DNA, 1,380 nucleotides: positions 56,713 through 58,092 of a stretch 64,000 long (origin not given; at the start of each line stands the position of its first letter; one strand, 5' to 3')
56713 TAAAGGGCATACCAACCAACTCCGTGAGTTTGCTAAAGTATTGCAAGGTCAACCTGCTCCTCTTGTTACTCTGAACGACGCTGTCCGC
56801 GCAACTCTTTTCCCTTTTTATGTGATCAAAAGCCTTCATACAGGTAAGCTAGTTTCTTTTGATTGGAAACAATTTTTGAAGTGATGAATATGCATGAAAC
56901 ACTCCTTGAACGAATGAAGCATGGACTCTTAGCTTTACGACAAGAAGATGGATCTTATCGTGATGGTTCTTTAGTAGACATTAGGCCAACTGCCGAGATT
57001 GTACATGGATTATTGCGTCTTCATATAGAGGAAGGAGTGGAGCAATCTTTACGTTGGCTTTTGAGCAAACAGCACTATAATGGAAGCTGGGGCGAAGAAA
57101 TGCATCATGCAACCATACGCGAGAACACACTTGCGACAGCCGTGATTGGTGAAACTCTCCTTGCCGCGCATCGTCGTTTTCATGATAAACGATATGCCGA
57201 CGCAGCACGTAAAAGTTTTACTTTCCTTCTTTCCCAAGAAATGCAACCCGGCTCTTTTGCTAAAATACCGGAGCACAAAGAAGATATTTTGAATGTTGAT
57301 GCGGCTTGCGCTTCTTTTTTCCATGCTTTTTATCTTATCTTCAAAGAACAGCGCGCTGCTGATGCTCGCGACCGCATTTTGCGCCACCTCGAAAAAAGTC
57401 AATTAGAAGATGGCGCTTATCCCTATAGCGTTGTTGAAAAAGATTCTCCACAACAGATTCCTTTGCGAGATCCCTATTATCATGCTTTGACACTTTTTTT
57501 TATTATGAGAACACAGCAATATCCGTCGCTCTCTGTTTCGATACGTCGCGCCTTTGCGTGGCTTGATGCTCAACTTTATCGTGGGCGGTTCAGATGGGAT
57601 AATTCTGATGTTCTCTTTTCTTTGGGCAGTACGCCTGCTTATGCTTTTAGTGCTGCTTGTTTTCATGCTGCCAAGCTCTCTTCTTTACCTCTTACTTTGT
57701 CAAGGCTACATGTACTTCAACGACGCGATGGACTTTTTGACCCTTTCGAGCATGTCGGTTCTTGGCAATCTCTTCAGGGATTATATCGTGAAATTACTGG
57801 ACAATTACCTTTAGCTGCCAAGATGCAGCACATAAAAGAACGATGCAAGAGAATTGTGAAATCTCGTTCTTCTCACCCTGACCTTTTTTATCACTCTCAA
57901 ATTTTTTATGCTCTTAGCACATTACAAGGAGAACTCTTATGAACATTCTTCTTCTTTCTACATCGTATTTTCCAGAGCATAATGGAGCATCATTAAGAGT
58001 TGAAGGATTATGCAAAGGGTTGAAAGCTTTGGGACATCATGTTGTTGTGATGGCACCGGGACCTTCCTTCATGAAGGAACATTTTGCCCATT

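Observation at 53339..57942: Two cytoplasmic alpha/alpha-toroid (prenyltransferase or terpene-cyclase repeat-like) proteins flanking a bi-domain oxidoreductase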

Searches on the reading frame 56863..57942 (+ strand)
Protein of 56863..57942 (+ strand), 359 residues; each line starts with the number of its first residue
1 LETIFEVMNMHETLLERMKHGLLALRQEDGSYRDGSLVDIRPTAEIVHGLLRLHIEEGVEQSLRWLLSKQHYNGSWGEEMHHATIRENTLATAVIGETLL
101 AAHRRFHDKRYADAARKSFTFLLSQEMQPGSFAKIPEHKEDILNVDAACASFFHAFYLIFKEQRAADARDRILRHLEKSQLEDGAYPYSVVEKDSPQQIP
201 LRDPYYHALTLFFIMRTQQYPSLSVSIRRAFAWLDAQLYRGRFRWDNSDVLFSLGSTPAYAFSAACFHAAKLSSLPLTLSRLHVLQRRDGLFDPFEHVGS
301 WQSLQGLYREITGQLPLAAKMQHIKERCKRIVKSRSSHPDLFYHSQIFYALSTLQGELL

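Call 3: search_protein_families(library=pfam, proteins=[window:56863-57942:+], max_evalue=0.01)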
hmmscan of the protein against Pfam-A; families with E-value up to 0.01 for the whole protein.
window:56863-57942:+ (359 aa): 4 families
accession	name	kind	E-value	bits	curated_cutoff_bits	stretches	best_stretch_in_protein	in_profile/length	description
PF09492.16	Pec_lyase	-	0.00098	18.9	22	0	83-134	34-83/292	Pectic acid lyase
PF00432.27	Prenyltrans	-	0.0027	17.6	26.5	0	16-81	102-172/304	Prenyltransferase alpha-alpha toroid domain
PF13249.12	SQHop_cyclase_N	-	0.0055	16.4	26.2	0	60-142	2-74/291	Squalene-hopene cyclase N-terminal domain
PF07678.20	TED_complement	-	0.0069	16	22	0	57-103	114-157/312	A-macroglobulin TED domain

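Call 4: search_protein_families(library=ncbifam, proteins=[window:56863-57942:+], max_evalue=0.01)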
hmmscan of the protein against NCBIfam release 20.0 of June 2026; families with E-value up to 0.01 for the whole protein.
window:56863-57942:+ (359 aa): 4 families
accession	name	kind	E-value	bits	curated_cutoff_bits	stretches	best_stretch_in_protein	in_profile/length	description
TIGR03463.1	osq_cycl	subfamily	0.00018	20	851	0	166-237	41-103/634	2,3-oxidosqualene cyclase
TIGR01787.1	squalene_cyclas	subfamily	0.00072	18.3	322.7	0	58-133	509-588/622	squalene/oxidosqualene cyclases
NF053823.1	SCO2321_fam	equivalog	0.001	18.1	300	1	38-151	99-216/405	SCO2321 family membrane protein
TIGR02474.1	pec_lyase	equivalog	0.0082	15.8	189.8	0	82-134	39-89/295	pectate lyase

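Call 12: find_homologous_proteins(query=window:56884-57942:+)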
Query window:56884-57942:+ (352 aa): 2 proteins with E <= 0.001 among 5242 candidates.
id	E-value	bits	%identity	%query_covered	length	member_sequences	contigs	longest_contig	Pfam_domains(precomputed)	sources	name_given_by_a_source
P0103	2.7e-235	798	100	100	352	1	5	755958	-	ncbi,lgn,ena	ncbi:MAG: hypothetical protein AABX72_03330 [Nanoarchaeota archaeon]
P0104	1.7e-22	98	29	91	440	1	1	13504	-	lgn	-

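Call 24: search_protein_representatives(protein=window:56884-57942:+)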
Query: 352 residues. Proteins with E-value up to 0.001 (for the whole library): 57; up to 1e-10: 32; up to 1e-30: 9. The best 57 are listed.
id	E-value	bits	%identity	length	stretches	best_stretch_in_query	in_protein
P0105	3.6e-52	194.2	36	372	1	6-346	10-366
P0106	4.9e-41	157.6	35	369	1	8-283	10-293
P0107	8.2e-36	140.4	30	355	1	8-346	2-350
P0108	1.6e-34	136.1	32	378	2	21-261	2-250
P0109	5.2e-33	131.2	36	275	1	30-240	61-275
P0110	1.9e-32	129.3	32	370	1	21-344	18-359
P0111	2.6e-32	128.9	34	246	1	39-264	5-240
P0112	4.6e-32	128.1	31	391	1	7-307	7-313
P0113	2.2e-31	125.8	31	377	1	9-346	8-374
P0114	1.1e-29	120.3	98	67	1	1-61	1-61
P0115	7.8e-29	117.4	35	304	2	134-345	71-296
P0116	1.1e-28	117.0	29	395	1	30-265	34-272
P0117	2.6e-25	105.8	35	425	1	56-282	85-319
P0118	3.5e-25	105.4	31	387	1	45-264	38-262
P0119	4.9e-22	95.1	32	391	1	33-261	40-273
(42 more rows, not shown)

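Call 28: search_solved_structures(query=A2, max_evalue=1)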
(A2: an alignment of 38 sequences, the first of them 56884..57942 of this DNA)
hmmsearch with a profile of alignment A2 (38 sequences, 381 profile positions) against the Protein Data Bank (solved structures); distinct sequences matched with E-value up to 1: 66 (the best 60 are shown).
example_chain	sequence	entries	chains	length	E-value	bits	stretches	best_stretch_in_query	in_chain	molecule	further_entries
1gsz_A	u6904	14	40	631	1.4e-17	66.7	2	9-79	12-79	SQUALENE--HOPENE CYCLASE | SQUALENE-HOPENE CYCLASE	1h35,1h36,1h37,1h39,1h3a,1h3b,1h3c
2sqc_A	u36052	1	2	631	1.6e-17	66.5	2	9-79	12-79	SQUALENE-HOPENE CYCLASE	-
3sqc_A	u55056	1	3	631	1.8e-17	66.4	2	9-79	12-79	SQUALENE--HOPENE CYCLASE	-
8cwy_A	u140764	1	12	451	1.3e-08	37.2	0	5-84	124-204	T32-15-1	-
8cws_A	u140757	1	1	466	1.8e-08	36.8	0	5-84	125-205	F4132-2 Chain A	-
7xkx_A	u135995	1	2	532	2.4e-07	33.1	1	38-133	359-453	SQHop_cyclase_C domain-containing protein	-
8j5z_A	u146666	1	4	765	1.2e-05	27.5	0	58-86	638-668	Terpene cyclase/mutase family member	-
5bp8_A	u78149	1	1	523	3.6e-05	25.9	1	54-131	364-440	Ent-copalyl diphosphate synthase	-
1hzf_A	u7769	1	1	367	0.00017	23.7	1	10-125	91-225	COMPLEMENT FACTOR C4A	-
9u5z_E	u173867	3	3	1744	0.00023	23.3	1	10-125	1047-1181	Complement C4-B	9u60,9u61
5jtw_B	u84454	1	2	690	0.0006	21.9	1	10-125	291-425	Complement C4-A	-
6ysq_C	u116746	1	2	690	0.0006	21.9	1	10-125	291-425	Complement C4-A alpha chain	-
5jpm_B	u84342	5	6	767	0.00071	21.6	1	10-125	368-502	Complement C4-A | Complement C4 alpha chain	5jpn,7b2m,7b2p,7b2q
1w6j_A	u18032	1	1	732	0.0022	20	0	59-80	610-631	LANOSTEROL SYNTHASE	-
6vpt_A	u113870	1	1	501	0.0022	20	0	58-93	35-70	Cyclase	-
8paj_A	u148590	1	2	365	0.026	16.5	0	60-79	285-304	Squalene-hopene/tetraprenyl-beta-curcumene cyclase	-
8pak_A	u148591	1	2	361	0.033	16.1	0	66-106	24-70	Squalene--hopene cyclase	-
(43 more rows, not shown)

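Call 35: predict_structure(alignment_id=A2)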
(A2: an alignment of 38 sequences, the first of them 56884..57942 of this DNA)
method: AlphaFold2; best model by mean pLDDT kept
length: 352 residues; sequences in the alignment: 38
mean_pLDDT: 93.0   pTM: 0.93
mean pLDDT of the five models: 93.0, 92.9, 92.6, 92.6, 92.5
residues with pLDDT >= 90: 298; 70-90: 34; 50-70: 19; < 50: 1
segments of 3 or more residues with pLDDT < 50: none
pLDDT, mean of each block of 10 residues (from residue 1): 90 97 92 95 96 98 95 68 97 98 98 98 94 93 98 98 97 97 70 91 97 86 98 96 94 98 96 97 96 94 92 93 88 94 88 44
secondary structure, 60 per line:
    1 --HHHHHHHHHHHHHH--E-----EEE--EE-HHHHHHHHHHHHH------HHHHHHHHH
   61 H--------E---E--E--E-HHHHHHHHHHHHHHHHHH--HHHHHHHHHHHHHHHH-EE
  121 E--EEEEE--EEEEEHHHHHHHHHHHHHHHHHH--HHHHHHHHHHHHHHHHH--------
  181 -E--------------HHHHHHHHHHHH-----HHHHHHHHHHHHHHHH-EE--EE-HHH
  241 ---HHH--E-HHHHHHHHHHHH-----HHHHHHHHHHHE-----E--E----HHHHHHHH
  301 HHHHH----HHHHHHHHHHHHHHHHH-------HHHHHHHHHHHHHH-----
elements in order: H3-16 E25-27 H33-45 H52-61 H82-99 H102-117 E119-121 E124-128 E131-135 H136-153 H156-172 H197-208 H214-229 H251-262 H268-278 H293-305 H310-326 H334-347

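Call 56: find_encoding_contigs(protein=P0104, flank=8000, max_places=2)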
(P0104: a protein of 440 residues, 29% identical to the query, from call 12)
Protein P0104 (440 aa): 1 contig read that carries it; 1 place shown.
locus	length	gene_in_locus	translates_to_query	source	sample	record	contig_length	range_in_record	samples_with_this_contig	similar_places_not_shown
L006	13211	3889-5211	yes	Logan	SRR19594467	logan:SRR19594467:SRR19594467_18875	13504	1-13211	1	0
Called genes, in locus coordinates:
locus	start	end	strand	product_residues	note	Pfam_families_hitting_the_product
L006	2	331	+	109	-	?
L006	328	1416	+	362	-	PF02350:Epimerase_2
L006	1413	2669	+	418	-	PF03446:NAD_binding_2 (weak), PF03721:UDPG_MGDP_dh_N, PF00984:UDPG_MGDP_dh, PF03720:UDPG_MGDP_dh_C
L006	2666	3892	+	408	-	PF13439:Glyco_transf_4, PF13579:Glyco_trans_4_4, PF00534:Glycos_transf_1, PF13692:Glyco_trans_1_4, PF13524:Glyco_trans_1_2 (weak)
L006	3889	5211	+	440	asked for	-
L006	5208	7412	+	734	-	PF08240:ADH_N (weak), PF00107:ADH_zinc_N, PF13602:ADH_zinc_N_2 (faint), PF01408:GFO_IDH_MocA, PF02894:GFO_IDH_MocA_C, PF22725:GFO_IDH_MocA_C3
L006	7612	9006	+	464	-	PF27533:CapK_C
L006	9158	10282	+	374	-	PF09587:PGA_cap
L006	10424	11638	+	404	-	PF08323:Glyco_transf_5 (faint), PF13439:Glyco_transf_4, PF13579:Glyco_trans_4_4, PF20706:GT4-conflict, PF00534:Glycos_transf_1, PF13692:Glyco_trans_1_4, PF13524:Glyco_trans_1_2 (weak)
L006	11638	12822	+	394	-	PF13439:Glyco_transf_4, PF13579:Glyco_trans_4_4, PF00534:Glycos_transf_1, PF13692:Glyco_trans_1_4, PF13524:Glyco_trans_1_2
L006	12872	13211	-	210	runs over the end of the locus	?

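Call 57: find_encoding_contigs(protein=P0105, flank=8000, max_places=2)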
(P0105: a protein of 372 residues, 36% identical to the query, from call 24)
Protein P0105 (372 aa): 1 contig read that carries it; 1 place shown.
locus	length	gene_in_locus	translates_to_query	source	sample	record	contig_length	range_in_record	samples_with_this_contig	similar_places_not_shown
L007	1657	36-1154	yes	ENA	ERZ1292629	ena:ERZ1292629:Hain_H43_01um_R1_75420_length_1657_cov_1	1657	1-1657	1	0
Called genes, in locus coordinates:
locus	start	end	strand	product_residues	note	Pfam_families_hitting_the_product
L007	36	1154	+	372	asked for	-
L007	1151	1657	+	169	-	?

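Call 60: find_related_loci(query=A4, collection=metagenome_contigs, flank=7000)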
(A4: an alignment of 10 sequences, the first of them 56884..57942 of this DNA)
Query A4 (352 aa) in metagenome_contigs; peptide patterns used: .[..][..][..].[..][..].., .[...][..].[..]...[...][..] (x = any residue, [..] = any of these).
76 stretches matched a pattern; 15 encode a relative of the query (tblastn E <= 1e-3); 15 distinct loci.
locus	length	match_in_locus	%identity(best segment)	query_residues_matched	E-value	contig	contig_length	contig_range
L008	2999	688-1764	32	3-345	5e-56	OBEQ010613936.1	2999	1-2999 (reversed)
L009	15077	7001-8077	34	7-346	1e-57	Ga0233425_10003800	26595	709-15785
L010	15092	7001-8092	30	1-348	2e-52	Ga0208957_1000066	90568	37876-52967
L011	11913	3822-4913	30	1-348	2e-52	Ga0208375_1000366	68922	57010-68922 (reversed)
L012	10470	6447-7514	33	7-347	5e-51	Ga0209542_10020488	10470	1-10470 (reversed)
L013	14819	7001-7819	32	3-268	2e-46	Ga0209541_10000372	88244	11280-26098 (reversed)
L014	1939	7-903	34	66-350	3e-46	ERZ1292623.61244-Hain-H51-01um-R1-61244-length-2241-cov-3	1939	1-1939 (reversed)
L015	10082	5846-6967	30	15-350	5e-44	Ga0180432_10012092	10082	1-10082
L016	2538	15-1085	29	2-348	4e-42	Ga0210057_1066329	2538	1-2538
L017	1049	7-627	34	104-304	8e-39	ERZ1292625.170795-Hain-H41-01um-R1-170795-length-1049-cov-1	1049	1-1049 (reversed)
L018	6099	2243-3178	28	2-294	3e-29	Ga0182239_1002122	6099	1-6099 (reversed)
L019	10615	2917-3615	30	34-264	5e-28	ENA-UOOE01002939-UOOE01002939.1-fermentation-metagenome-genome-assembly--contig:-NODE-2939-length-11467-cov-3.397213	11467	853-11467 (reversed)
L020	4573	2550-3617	25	30-345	9e-27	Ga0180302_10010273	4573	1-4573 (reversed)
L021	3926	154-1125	27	34-334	5e-23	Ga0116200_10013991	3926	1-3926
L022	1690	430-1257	25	3-261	2e-22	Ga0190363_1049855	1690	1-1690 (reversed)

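Call 68: search_protein_families(library=pfam, proteins=[L010:3208-5598:-, L010:5644-6954:-, L010:9278-9970:-, L010:9972-13442:-, L012:2475-4190:-, L013:3548-4798:-, L013:9497-11059:-, L013:11608-13320:-, L019:3992-5362:+, L019:7712-9898:+], max_evalue=0.0001)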
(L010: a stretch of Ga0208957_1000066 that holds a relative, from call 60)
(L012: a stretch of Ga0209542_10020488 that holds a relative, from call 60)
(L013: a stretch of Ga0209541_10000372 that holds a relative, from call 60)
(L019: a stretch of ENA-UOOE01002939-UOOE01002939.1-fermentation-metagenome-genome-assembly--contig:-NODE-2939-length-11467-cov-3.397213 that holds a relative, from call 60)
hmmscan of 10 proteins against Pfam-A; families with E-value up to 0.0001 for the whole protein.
L010:3208-5598:- (796 aa): 3 families
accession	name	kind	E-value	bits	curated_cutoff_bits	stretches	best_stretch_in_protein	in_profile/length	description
PF01408.29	GFO_IDH_MocA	-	3.1e-18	67.1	24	1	495-608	3-118/120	Oxidoreductase family, NAD-binding Rossmann fold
PF01943.22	Polysacc_synt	-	1.1e-17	64.8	28.2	1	7-278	3-272/274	Polysaccharide biosynthesis protein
PF13440.11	Polysacc_synt_3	-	1.3e-10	41.5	23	1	30-329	2-291/293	Polysaccharide biosynthesis protein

L010:5644-6954:- (436 aa): 3 families
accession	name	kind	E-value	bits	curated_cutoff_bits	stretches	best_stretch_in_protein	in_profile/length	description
PF03721.20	UDPG_MGDP_dh_N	-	3.4e-51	173.9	27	1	1-189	1-186/187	UDP-glucose/GDP-mannose dehydrogenase family, NAD binding domain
PF00984.24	UDPG_MGDP_dh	-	1.3e-24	86.5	25.4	1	204-297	1-93/94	UDP-glucose/GDP-mannose dehydrogenase family, central domain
PF03720.21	UDPG_MGDP_dh_C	-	1.3e-16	61.2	30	1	316-423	1-102/103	UDP-glucose/GDP-mannose dehydrogenase family, UDP binding domain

L010:9278-9970:- (230 aa): 2 families
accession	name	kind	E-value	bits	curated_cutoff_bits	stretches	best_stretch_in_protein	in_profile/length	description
PF01930.23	Cas_Cas4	-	1.7e-08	35.2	22.7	1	59-223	11-159/160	Domain of unknown function DUF83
PF12705.13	PDDEXK_1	-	1.3e-07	32.3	22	1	31-222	41-246/247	PD-(D/E)XK nuclease superfamily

L010:9972-13442:- (1156 aa): 3 families
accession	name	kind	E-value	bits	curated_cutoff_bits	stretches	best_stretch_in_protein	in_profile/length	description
PF24846.1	PolC_DP2_cat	-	7.9e-121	403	24.3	1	729-1028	6-299/299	DNA polymerase II large subunit DP2, catalytic domain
PF24844.1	PolC_DP2_central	-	6.1e-118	394.4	24.3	1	319-691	3-369/372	DNA polymerase II large subunit DP2, central domain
PF03833.19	PolC_DP2_N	-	3.8e-83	279.2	24.3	1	20-302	1-269/271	DNA polymerase II large subunit DP2, N-terminal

L012:2475-4190:- (571 aa): 1 family
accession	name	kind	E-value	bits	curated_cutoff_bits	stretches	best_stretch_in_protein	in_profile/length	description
PF13231.12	PMT_2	-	2.3e-06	28.3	26.1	1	76-235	3-159/160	Dolichyl-phosphate-mannose-protein mannosyltransferase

L013:3548-4798:- (416 aa): 3 families
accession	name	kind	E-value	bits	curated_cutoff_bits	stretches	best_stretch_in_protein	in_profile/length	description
PF03721.20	UDPG_MGDP_dh_N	-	1.6e-34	119.6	27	1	8-178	3-175/187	UDP-glucose/GDP-mannose dehydrogenase family, NAD binding domain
PF03720.21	UDPG_MGDP_dh_C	-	1.2e-16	61.4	30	1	315-401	1-102/103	UDP-glucose/GDP-mannose dehydrogenase family, UDP binding domain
PF00984.24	UDPG_MGDP_dh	-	7.9e-16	58.4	25.4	1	204-293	2-93/94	UDP-glucose/GDP-mannose dehydrogenase family, central domain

L013:9497-11059:- (520 aa): 4 families
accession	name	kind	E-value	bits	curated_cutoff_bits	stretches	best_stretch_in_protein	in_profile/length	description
PF13450.12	NAD_binding_8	-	3.7e-13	50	21.9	1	7-69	1-64/68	NAD(P)-binding Rossmann-like domain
PF01593.30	Amino_oxidase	-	1e-08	35.3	19.8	1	13-65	2-53/443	Flavin containing amine oxidoreductase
PF01946.23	Thi4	-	3.6e-06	26.8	26.2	1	4-40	19-55/235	Thi4 family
PF01266.30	DAO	-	2.3e-05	24.6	27.9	0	5-42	2-39/353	FAD dependent oxidoreductase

L013:11608-13320:- (570 aa): 3 families
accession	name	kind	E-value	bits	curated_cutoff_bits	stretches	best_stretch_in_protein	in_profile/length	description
PF00587.30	tRNA-synt_2b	-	1.7e-43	149.2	29.3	1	254-464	2-179/179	tRNA synthetase class II core domain (G, H, P, S and T)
PF03129.25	HGTP_anticodon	-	3e-23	82.2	21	1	476-564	1-93/94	Anticodon binding domain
PF07973.19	tRNA_SAD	-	8.4e-09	35.7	24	1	105-154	2-44/44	Threonyl and Alanyl tRNA synthetase second additional domain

L019:3992-5362:+ (456 aa): 0 families

L019:7712-9898:+ (728 aa): 1 family
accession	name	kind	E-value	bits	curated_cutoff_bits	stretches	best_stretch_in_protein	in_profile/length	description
PF09971.14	DUF2206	-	7.6e-88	295.3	35.6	1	351-726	1-368/368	Predicted membrane protein (DUF2206)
